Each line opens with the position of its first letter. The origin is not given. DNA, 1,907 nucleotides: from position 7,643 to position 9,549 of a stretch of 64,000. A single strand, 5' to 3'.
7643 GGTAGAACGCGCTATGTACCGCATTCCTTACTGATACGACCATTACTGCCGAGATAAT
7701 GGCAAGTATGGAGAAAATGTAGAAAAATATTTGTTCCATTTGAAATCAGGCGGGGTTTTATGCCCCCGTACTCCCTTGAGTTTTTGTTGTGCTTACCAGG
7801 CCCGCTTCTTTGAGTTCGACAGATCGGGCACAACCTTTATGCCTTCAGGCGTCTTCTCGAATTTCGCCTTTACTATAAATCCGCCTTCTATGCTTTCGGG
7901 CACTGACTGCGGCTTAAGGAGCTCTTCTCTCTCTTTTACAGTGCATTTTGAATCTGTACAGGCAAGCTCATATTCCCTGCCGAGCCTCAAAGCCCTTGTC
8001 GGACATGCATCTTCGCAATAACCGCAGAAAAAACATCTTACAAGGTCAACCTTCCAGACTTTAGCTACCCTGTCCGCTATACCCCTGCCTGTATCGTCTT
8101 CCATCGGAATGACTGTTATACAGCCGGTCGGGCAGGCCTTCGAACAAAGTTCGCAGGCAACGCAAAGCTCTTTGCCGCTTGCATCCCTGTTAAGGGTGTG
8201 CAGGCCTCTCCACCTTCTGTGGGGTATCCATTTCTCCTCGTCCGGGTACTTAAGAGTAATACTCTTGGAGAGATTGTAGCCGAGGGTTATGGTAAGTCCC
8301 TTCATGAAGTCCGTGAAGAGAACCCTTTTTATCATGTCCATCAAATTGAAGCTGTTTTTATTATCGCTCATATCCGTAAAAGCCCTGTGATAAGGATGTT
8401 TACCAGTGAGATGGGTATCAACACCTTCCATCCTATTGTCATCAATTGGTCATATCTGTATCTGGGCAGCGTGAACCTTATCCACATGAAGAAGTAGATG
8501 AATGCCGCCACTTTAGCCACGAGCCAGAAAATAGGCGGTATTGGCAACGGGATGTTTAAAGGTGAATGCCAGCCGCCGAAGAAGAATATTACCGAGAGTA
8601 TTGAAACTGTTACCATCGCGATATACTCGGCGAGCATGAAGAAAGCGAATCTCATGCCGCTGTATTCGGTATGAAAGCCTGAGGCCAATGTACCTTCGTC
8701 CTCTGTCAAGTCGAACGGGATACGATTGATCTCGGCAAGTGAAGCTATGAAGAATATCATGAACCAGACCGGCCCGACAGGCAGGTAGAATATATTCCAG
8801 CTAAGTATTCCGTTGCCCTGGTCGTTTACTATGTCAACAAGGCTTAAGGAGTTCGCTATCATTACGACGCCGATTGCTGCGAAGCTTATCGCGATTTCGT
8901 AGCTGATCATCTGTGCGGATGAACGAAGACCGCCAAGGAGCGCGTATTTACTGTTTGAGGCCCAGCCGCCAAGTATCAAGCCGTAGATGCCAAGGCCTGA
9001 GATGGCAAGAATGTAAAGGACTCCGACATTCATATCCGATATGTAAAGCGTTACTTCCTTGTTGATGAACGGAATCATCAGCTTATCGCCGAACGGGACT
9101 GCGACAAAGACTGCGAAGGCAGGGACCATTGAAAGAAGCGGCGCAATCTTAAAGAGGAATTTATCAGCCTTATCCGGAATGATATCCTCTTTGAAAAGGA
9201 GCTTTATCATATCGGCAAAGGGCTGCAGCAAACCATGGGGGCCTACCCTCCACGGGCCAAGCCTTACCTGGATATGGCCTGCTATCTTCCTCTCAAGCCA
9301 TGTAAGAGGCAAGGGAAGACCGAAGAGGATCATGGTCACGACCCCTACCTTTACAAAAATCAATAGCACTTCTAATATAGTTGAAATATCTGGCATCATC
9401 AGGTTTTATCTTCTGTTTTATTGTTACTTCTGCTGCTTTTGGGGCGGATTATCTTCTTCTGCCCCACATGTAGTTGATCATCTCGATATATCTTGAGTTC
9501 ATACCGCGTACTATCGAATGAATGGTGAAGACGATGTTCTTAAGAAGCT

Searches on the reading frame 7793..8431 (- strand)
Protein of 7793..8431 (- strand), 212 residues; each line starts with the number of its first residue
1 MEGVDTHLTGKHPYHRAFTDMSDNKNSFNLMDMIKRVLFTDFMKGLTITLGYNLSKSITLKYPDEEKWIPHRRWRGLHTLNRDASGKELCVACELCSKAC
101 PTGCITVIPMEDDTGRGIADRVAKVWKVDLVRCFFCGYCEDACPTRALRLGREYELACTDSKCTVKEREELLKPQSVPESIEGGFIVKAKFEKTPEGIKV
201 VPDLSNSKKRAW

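Call 4: search_protein_families(library=pfam, proteins=[window:7793-8431:-], max_evalue=0.01)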
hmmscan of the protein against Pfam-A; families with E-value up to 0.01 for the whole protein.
window:7793-8431:- (212 aa): 10 families
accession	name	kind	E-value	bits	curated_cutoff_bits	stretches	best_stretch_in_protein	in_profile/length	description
PF00037.32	Fer4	-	9.6e-12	44.6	21.1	2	128-148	3-23/24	4Fe-4S binding domain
PF12838.12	Fer4_7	-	6.2e-10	39.8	27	1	90-147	2-52/52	4Fe-4S dicluster domain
PF13187.11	Fer4_9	-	3.1e-07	30.8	27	1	90-147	2-51/52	4Fe-4S dicluster domain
PF13484.11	Fer4_16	-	1e-06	29.8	30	1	132-161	1-30/66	4Fe-4S double cluster binding domain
PF14697.11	Fer4_21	-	1.9e-06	28.3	35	1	87-106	38-58/59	4Fe-4S dicluster domain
PF13237.11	Fer4_10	-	5.7e-05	23.4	25.5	1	87-144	6-53/53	4Fe-4S dicluster domain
PF25160.1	LdpA_Fe-S-bd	-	0.0014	18.8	27.6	0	128-148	23-43/49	LdpA Fe-S cluster-binding domain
PF12837.12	Fer4_6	-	0.0018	18.6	25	0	88-105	7-24/24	4Fe-4S binding domain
PF13534.11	Fer4_17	-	0.0038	18.2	22.2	0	85-103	41-59/61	4Fe-4S dicluster domain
PF13183.11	Fer4_8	-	0.004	18.1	27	1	89-145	4-66/68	4Fe-4S dicluster domain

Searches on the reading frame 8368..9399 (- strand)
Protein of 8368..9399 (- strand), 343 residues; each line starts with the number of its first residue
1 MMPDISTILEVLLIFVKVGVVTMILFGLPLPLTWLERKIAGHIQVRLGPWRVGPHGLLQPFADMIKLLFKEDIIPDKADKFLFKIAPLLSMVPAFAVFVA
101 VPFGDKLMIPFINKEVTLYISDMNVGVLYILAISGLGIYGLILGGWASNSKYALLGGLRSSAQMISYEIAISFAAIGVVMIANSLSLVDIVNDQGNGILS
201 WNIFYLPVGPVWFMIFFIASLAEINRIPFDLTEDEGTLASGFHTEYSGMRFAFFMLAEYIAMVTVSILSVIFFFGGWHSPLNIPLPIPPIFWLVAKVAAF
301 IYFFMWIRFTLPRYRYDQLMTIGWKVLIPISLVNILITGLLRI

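Call 4: search_protein_families(library=pfam, proteins=[window:8368-9399:-], max_evalue=0.01)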
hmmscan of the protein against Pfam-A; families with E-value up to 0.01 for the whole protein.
window:8368-9399:- (343 aa): 1 family
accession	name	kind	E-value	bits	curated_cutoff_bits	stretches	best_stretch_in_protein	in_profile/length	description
PF00146.26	NADHdh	-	1.7e-120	402.4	27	1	20-338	5-297/298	NADH dehydrogenase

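Call 5: search_protein_families(library=ncbifam, proteins=[window:8368-9399:-], max_evalue=0.01)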
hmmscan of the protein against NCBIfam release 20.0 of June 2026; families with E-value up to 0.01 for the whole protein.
window:8368-9399:- (343 aa): 7 families
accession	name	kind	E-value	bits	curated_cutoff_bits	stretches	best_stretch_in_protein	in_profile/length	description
NF004743.0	PRK06076.1-4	equivalog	4.7e-115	384.9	494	1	12-342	14-342/433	NADH-quinone oxidoreductase subunit NuoH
NF004745.0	PRK06076.1-6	equivalog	1.6e-109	366.3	450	1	7-339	8-330/341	NADH-quinone oxidoreductase subunit NuoH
NF004741.0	PRK06076.1-2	equivalog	8.8e-105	350.6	305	1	9-342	16-333/337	NADH-quinone oxidoreductase subunit NuoH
NF004742.0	PRK06076.1-3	equivalog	6.2e-102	341.4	531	1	10-341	20-347/356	NADH-quinone oxidoreductase subunit NuoH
NF004740.0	PRK06076.1-1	equivalog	2.9e-95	319.5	399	1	8-341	8-319/325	NADH-quinone oxidoreductase subunit NuoH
NF004744.0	PRK06076.1-5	equivalog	6.9e-90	301.9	542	2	23-283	40-286/372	NADH-quinone oxidoreductase subunit NuoH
NF040610.1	F420_dehyd_FpoH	exception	3.1e-89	299.7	475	1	14-337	13-331/339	F420H2 dehydrogenase subunit FpoH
